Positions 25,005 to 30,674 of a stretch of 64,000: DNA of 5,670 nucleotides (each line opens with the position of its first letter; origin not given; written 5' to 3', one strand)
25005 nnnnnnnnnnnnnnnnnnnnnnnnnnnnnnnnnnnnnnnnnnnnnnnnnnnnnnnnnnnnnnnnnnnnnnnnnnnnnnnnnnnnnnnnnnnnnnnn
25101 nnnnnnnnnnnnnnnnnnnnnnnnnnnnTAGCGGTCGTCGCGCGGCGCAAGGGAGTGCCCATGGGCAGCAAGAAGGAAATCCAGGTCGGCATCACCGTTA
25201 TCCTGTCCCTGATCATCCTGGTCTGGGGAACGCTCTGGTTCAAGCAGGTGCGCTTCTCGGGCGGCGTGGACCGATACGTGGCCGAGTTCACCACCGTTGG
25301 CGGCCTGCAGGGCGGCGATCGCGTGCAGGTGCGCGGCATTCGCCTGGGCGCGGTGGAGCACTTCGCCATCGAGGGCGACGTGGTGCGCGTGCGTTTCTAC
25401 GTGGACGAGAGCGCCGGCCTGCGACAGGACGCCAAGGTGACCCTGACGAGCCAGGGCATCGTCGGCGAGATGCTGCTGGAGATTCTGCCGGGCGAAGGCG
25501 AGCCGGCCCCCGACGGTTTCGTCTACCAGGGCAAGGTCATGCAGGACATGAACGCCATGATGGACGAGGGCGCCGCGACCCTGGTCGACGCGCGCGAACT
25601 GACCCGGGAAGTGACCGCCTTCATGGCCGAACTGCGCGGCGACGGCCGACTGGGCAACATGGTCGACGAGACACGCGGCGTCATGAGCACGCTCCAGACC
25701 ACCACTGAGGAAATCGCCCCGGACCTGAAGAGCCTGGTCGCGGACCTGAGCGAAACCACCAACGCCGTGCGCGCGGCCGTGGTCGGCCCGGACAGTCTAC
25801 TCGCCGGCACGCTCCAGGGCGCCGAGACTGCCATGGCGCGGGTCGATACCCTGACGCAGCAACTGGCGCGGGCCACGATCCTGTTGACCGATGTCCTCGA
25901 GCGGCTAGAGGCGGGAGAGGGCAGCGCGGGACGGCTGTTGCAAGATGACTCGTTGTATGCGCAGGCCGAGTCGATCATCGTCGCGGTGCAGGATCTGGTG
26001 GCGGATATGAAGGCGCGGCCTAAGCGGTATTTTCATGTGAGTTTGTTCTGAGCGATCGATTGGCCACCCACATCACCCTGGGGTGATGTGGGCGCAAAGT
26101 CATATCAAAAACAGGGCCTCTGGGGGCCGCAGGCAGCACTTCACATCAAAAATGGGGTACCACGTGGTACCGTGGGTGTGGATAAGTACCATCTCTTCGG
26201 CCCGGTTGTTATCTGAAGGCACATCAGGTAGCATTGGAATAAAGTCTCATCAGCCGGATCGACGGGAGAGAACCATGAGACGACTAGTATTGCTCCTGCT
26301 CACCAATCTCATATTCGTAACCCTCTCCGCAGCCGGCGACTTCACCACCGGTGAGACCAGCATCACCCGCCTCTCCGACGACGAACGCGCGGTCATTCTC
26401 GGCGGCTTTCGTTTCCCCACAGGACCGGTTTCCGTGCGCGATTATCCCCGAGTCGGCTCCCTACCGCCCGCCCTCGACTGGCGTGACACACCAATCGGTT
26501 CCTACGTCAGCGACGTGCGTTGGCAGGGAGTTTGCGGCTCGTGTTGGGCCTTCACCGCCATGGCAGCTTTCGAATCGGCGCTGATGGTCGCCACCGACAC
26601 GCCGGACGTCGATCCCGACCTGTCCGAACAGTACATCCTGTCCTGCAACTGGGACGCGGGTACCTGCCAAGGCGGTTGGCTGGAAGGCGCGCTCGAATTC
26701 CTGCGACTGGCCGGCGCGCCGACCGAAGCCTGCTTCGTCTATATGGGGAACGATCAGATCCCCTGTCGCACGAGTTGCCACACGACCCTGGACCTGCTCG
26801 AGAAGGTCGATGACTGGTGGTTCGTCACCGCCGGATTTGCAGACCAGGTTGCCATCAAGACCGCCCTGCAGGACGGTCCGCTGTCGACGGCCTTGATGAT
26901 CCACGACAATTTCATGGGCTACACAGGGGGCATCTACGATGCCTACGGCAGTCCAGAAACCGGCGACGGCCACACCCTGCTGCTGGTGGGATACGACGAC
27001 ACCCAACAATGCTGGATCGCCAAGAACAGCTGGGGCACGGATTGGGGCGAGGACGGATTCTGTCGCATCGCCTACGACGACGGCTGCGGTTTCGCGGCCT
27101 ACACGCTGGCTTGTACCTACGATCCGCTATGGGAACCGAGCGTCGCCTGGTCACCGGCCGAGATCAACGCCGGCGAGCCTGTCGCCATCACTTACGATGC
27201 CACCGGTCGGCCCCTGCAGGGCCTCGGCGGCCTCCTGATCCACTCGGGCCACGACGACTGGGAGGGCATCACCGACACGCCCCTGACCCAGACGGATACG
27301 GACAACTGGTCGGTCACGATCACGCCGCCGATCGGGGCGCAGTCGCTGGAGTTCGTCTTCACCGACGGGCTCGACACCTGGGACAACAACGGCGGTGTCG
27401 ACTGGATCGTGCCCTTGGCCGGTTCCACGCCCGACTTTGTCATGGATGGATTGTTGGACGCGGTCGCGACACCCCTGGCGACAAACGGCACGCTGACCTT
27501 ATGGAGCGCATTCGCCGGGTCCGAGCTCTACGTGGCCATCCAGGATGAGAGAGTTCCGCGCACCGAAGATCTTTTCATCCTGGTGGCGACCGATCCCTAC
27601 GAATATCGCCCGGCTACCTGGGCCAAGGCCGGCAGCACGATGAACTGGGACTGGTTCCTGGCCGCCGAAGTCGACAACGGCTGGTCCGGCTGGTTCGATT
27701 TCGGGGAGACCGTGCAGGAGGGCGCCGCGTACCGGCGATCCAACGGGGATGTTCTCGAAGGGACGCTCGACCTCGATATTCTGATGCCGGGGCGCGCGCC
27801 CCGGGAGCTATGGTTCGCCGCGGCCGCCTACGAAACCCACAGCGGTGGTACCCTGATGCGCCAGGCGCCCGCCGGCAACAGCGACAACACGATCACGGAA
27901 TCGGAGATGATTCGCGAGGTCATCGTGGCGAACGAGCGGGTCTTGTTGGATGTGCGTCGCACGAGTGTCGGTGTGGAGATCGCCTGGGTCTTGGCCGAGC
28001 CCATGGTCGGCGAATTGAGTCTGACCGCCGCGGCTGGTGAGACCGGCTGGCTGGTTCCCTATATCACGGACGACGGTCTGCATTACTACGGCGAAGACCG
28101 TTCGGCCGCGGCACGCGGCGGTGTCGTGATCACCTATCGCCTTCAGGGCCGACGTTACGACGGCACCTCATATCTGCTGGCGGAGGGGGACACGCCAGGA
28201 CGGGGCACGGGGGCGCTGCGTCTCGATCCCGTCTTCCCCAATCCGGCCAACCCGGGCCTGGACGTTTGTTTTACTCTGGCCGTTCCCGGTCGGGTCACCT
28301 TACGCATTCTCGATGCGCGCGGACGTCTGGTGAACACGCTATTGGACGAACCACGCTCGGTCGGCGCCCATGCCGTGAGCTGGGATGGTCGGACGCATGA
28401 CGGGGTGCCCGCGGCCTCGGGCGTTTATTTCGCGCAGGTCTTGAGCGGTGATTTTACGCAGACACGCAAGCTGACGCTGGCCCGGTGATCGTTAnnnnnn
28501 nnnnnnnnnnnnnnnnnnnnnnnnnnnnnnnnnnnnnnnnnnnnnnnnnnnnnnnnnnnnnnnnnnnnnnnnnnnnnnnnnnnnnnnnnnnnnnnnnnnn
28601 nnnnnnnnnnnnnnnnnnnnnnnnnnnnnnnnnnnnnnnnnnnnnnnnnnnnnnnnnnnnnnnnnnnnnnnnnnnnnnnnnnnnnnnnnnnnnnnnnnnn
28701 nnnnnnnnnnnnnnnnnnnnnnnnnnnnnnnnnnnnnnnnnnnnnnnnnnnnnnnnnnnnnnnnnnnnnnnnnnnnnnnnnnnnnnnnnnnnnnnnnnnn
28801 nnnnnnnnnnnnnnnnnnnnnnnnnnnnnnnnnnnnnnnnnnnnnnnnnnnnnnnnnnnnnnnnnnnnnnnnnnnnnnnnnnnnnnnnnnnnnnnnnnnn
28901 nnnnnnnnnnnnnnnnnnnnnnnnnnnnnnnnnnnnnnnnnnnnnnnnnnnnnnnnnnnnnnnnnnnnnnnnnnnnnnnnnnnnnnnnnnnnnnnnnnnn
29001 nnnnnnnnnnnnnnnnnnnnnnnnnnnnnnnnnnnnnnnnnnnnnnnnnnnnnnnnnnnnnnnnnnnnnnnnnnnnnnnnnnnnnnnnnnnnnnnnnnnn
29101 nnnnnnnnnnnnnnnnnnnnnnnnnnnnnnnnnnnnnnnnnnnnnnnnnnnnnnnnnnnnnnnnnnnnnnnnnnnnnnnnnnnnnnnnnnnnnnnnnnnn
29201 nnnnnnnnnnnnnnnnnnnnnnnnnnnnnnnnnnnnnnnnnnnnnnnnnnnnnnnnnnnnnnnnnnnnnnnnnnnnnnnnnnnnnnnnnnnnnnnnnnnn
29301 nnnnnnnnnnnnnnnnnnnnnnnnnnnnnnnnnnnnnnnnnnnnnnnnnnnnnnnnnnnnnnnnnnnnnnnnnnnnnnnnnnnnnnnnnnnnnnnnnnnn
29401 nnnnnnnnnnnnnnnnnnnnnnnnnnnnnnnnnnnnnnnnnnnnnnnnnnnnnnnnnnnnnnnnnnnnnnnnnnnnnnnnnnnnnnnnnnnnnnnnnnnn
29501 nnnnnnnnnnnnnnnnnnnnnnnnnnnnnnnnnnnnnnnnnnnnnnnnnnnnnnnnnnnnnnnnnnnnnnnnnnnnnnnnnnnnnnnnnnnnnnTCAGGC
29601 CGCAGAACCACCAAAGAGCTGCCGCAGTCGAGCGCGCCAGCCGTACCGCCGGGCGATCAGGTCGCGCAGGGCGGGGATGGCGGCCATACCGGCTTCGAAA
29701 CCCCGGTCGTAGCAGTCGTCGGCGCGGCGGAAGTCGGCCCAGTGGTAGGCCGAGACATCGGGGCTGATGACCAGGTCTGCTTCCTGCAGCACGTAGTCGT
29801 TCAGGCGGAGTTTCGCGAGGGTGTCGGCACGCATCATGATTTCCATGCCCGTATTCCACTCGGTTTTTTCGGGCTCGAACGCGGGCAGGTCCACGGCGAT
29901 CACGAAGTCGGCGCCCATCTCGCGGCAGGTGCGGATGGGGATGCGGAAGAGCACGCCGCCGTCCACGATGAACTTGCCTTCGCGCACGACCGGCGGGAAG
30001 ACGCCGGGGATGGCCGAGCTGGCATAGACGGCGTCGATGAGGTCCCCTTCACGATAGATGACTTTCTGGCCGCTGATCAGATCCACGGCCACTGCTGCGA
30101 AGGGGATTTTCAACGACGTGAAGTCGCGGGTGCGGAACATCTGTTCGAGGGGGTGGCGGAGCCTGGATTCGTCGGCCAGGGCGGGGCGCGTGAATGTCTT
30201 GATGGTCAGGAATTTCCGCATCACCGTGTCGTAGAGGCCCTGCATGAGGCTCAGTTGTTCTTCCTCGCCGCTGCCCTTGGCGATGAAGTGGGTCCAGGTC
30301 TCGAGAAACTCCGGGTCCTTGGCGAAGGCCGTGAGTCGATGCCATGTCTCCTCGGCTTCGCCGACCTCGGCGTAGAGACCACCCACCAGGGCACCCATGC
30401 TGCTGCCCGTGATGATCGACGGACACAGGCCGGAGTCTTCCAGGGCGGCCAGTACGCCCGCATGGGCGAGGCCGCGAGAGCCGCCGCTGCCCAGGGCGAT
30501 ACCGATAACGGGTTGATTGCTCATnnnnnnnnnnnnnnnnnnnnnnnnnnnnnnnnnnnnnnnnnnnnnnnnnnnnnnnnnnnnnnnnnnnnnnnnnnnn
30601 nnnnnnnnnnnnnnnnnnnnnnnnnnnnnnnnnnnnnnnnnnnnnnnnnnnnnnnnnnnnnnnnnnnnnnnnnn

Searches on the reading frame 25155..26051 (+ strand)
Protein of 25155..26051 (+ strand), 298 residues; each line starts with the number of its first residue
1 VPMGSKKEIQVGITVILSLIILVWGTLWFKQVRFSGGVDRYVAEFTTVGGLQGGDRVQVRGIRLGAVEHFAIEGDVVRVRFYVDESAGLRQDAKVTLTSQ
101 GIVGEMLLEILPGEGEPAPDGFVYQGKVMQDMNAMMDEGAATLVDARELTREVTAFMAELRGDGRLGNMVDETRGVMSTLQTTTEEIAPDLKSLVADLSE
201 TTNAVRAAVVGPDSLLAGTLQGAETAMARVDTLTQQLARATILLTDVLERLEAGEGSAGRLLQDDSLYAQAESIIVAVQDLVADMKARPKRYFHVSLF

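Call 25: search_protein_families(library=pfam, proteins=[window:25155-26051:+], max_evalue=0.00001)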
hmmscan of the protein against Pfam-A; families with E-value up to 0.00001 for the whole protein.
window:25155-26051:+ (298 aa): 1 family
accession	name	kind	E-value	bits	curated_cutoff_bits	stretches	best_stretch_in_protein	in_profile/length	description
PF02470.25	MlaD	-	7.8e-14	52.1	25.1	1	40-113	4-81/81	MlaD protein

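Call 54: find_homologous_proteins(query=window:25155-26051:+, max_evalue=1e-40)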
Query window:25155-26051:+ (298 aa): 77 proteins with E <= 1e-40 among 4830 candidates.
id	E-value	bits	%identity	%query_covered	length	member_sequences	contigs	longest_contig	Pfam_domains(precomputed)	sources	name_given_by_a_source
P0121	5.3e-168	575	92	99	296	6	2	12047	PF28544.1,PF02470.26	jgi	-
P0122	2.2e-152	524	83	99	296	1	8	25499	PF28544.1,PF02470.26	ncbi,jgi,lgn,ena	-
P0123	6.3e-143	493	78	99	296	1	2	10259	PF28544.1,PF02470.26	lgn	-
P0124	7.7e-143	493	78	99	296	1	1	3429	PF28544.1,PF02470.26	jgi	jgi:phospholipid/cholesterol/gamma-HCH transport system substrate-binding protein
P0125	6.2e-142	490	78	99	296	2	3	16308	PF28544.1,PF02470.26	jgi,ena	-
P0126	1.2e-140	486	76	99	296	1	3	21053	PF28544.1,PF02470.26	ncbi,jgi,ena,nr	ncbi:MCE family protein [bacterium]|nr:MCE family protein [bacterium] MBU1074006.1 MCE family protei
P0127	2.8e-139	481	77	99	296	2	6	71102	PF28544.1,PF02470.26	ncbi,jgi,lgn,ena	-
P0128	3.5e-137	474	75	99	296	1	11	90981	PF28542.1,PF28544.1,PF02470.26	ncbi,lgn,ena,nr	ncbi:MCE family protein [bacterium]|nr:MCE family protein [bacterium]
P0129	3.9e-137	474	77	99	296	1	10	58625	PF28544.1,PF02470.26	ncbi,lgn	-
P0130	4.0e-137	474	76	99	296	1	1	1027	PF28544.1,PF02470.26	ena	-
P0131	2.9e-135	468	74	99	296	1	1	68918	PF28544.1,PF02470.26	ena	-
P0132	4.1e-132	458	74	99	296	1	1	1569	PF28544.1,PF02470.26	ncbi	-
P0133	4.3e-125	435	69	99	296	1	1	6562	PF28544.1,PF02470.26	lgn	-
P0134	2.7e-123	429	68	99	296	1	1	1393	PF28544.1,PF02470.26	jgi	jgi:phospholipid/cholesterol/gamma-HCH transport system substrate-binding protein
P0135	1.4e-121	423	67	99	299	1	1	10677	PF28544.1,PF02470.26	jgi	-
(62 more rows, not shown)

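Call 55: find_encoding_contigs(protein=P0121, flank=6000, max_places=2)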
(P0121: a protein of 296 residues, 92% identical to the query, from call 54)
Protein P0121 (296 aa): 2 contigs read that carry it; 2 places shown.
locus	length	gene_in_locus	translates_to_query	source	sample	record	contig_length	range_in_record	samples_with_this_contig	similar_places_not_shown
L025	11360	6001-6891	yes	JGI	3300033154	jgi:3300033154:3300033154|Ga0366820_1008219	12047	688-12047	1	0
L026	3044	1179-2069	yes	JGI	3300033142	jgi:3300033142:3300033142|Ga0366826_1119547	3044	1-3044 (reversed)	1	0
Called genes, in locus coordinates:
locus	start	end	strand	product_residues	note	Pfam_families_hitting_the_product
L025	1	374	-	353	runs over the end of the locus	?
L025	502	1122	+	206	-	PF02190:LON_substr_bdg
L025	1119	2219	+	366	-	PF13439:Glyco_transf_4, PF13579:Glyco_trans_4_4, PF00534:Glycos_transf_1, PF20706:GT4-conflict (weak), PF13692:Glyco_trans_1_4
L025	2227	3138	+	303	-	PF00753:Lactamase_B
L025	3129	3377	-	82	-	-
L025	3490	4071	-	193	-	PF13860:FlgD_ig, PF18962:Por_Secre_tail (faint)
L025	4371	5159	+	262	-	PF02405:MlaE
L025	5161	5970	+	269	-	PF00005:ABC_tran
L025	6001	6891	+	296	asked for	PF02470:MlaD, PF28544:Helical_needle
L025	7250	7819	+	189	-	-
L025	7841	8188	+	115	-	PF13860:FlgD_ig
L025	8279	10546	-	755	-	PF13860:FlgD_ig (faint)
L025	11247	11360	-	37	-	?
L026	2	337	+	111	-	?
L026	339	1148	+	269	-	PF00005:ABC_tran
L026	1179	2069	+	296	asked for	PF02470:MlaD, PF28544:Helical_needle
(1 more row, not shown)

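Call 56: find_encoding_contigs(protein=P0122, flank=10000, max_places=2)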
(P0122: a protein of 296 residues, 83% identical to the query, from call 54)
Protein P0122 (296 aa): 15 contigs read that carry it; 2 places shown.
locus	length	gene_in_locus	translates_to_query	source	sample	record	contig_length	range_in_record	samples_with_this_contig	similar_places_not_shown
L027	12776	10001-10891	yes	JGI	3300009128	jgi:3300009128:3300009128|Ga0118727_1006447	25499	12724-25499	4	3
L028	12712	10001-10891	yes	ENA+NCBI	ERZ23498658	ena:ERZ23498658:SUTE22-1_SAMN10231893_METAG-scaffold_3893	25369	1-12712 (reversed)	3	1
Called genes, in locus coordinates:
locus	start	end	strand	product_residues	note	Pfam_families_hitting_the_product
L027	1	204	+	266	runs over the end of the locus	PF03649:UPF0014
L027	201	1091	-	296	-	PF02353:CMAS (weak), PF13489:Methyltransf_23, PF13649:Methyltransf_25, PF13847:Methyltransf_31, PF08241:Methyltransf_11, PF08242:Methyltransf_12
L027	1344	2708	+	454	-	PF00772:DnaB, PF13481:AAA_25, PF03796:DnaB_C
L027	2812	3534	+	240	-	PF02190:LON_substr_bdg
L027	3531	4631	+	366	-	PF13439:Glyco_transf_4, PF13579:Glyco_trans_4_4, PF20706:GT4-conflict (weak), PF00534:Glycos_transf_1, PF13692:Glyco_trans_1_4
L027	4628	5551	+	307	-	PF00753:Lactamase_B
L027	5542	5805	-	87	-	-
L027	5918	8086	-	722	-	PF13860:FlgD_ig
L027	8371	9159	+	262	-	PF02405:MlaE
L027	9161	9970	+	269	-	PF00005:ABC_tran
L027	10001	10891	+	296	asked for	PF02470:MlaD, PF28544:Helical_needle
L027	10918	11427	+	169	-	PF02915:Rubrerythrin (faint), PF22277:EncFtn-like (faint), PF09537:DUF2383 (faint)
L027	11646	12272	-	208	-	-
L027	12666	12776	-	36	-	?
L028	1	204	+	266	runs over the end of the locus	PF03649:UPF0014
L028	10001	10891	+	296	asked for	PF02470:MlaD, PF28544:Helical_needle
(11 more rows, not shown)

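Call 57: find_encoding_contigs(protein=P0128, flank=10000, max_places=1)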
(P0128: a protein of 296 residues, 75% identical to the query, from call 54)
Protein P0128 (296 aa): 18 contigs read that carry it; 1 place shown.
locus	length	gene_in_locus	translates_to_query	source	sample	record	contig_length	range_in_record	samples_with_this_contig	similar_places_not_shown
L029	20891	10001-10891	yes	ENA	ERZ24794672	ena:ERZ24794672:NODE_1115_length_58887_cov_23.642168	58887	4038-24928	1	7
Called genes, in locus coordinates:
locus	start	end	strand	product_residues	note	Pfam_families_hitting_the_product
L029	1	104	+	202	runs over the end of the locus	PF02190:LON_substr_bdg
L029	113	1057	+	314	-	-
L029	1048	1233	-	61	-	-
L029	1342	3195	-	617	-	PF01436:NHL (faint)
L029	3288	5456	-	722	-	PF13860:FlgD_ig (weak)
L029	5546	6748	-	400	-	-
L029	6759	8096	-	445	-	PF14522:Cytochrome_C7 (faint), PF22113:Mtrc-MtrF_II-IV_dom (faint), PF13435:Cytochrome_C554 (weak), PF03264:Cytochrom_NNT (weak)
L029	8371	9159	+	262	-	PF02405:MlaE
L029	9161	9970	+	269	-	PF00005:ABC_tran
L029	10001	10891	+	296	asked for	PF28542:DUF8434 (faint), PF02470:MlaD, PF28544:Helical_needle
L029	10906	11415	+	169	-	PF22277:EncFtn-like (faint), PF02915:Rubrerythrin (faint), PF09537:DUF2383 (faint), PF07870:DUF1657 (faint)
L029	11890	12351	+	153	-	PF02082:Rrf2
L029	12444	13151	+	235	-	PF02665:Nitrate_red_gam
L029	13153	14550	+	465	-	PF13183:Fer4_8, PF12838:Fer4_7 (weak), PF13534:Fer4_17 (weak), PF02754:CCG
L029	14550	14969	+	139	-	PF00072:Response_reg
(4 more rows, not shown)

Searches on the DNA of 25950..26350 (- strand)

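Call 51: search_rna_families(source=window, start=25950, end=26350, threshold=evalue, max_evalue=10)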
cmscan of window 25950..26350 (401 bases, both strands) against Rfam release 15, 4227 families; matches with E-value up to 10: 1.
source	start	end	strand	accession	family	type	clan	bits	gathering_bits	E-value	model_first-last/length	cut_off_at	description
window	26068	26091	+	RF00805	mir-351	Gene; miRNA;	-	15.7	70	1.6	1-75/75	no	mir-351 microRNA precursor family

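Call 70: search_dna_similar(query=window:26050-26195:-, collection=plasmids, mode=distant, max_evalue=0.001, max_rows=10)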
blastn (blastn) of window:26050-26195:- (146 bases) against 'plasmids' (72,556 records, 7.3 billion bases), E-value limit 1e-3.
No match.

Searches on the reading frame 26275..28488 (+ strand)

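Call 25: search_protein_families(library=pfam, proteins=[window:26275-28488:+], max_evalue=0.00001)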
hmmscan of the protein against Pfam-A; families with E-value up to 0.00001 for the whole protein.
window:26275-28488:+ (737 aa): 2 families
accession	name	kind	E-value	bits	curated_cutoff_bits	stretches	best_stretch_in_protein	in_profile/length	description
PF00112.29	Peptidase_C1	-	6.2e-46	157.7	20.7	1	63-276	1-215/220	Papain family cysteine protease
PF13860.13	FlgD_ig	-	2.5e-09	37.4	27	1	673-722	24-73/79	FlgD Ig-like domain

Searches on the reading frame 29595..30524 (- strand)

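Call 25: search_protein_families(library=pfam, proteins=[window:29595-30524:-], max_evalue=0.00001)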
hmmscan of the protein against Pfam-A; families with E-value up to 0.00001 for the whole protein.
window:29595-30524:- (309 aa): 1 family
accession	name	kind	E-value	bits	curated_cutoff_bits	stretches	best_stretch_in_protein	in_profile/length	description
PF01734.28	Patatin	-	9.4e-30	104.7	27.7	1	10-198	2-188/191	Patatin-like phospholipase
